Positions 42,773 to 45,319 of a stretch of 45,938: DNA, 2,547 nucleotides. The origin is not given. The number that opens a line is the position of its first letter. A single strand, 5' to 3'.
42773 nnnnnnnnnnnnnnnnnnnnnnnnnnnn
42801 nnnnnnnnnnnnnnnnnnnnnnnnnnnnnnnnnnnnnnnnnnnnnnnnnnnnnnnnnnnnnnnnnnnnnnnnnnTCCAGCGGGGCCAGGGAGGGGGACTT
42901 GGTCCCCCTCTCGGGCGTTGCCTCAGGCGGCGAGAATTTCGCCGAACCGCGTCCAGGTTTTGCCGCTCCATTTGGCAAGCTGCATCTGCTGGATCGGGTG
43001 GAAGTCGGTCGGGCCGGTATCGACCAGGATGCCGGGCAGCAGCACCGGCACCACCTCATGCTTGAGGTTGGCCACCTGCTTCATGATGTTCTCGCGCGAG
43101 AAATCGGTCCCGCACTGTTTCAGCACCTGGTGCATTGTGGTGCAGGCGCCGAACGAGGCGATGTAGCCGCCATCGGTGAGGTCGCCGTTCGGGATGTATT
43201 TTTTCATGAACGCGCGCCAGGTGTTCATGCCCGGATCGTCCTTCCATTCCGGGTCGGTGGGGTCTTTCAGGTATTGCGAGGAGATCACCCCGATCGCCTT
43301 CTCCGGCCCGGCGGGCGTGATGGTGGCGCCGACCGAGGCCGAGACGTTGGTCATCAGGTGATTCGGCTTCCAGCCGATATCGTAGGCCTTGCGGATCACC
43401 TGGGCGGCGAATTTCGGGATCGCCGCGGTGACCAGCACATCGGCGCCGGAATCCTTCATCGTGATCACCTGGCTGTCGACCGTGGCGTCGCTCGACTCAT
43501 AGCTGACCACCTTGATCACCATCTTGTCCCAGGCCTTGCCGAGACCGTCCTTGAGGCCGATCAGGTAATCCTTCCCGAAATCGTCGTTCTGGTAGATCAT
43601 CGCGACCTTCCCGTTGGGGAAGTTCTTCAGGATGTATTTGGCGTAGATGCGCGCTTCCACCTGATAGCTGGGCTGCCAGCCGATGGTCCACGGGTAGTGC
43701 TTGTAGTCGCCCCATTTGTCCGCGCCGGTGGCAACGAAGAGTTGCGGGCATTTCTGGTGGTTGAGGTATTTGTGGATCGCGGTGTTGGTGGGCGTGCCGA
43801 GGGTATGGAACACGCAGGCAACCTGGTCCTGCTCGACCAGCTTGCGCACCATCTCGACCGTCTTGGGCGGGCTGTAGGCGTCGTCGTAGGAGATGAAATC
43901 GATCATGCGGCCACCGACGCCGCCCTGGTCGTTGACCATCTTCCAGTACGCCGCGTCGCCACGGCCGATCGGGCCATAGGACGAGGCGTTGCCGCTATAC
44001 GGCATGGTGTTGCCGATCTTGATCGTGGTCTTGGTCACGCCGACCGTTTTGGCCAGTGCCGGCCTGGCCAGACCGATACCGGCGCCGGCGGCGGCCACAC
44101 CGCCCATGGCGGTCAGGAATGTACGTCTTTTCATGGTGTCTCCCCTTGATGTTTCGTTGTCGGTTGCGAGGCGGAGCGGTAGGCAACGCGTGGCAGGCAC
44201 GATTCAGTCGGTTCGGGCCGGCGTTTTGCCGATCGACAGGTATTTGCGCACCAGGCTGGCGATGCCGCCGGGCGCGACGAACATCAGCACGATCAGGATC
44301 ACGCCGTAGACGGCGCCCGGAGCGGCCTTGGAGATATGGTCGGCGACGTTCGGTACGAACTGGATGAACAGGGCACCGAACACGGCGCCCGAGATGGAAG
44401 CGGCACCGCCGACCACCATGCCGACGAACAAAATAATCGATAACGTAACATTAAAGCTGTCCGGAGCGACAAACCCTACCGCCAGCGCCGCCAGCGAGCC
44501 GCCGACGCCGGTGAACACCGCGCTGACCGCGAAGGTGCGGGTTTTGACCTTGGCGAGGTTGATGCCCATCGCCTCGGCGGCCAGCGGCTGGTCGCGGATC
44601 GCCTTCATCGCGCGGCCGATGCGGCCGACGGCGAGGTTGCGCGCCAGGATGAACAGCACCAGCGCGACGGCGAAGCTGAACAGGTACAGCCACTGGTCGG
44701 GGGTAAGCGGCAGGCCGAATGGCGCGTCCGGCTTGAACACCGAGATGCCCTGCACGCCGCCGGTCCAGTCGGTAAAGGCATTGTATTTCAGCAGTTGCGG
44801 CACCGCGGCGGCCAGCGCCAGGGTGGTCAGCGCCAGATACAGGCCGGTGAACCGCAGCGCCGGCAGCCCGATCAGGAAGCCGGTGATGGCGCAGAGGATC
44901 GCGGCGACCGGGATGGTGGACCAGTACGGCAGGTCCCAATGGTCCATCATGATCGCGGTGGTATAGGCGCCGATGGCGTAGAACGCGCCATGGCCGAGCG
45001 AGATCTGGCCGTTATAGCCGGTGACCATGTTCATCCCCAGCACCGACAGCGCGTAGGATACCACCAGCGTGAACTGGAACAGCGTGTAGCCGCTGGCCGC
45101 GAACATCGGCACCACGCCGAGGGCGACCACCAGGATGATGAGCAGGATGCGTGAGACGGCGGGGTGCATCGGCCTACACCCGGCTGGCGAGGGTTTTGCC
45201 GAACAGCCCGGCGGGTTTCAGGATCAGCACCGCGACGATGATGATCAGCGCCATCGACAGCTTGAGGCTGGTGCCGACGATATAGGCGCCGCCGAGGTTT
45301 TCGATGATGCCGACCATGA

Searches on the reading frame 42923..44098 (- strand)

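Call 74: search_protein_families(library=pfam, proteins=[window:42923-44098:-])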
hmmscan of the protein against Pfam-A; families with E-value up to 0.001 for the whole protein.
window:42923-44098:- (391 aa): 3 families
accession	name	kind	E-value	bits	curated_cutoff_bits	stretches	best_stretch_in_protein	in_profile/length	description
PF13458.12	Peripla_BP_6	-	9.8e-47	160.7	31.7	1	25-378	1-339/343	Periplasmic binding protein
PF01094.35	ANF_receptor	-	2.6e-10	40.3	25.4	1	56-250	14-212/353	Receptor family ligand binding region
PF13433.12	Peripla_BP_5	-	0.00082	19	27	0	54-97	30-73/363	Periplasmic binding protein domain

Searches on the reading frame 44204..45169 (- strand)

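Call 74: search_protein_families(library=pfam, proteins=[window:44204-45169:-])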
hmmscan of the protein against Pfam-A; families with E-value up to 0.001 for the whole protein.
window:44204-45169:- (321 aa): 1 family
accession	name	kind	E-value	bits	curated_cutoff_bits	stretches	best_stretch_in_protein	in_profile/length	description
PF02653.21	BPD_transp_2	-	1.6e-39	136.2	26.8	1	33-298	6-268/269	Branched-chain amino acid transport system / permease component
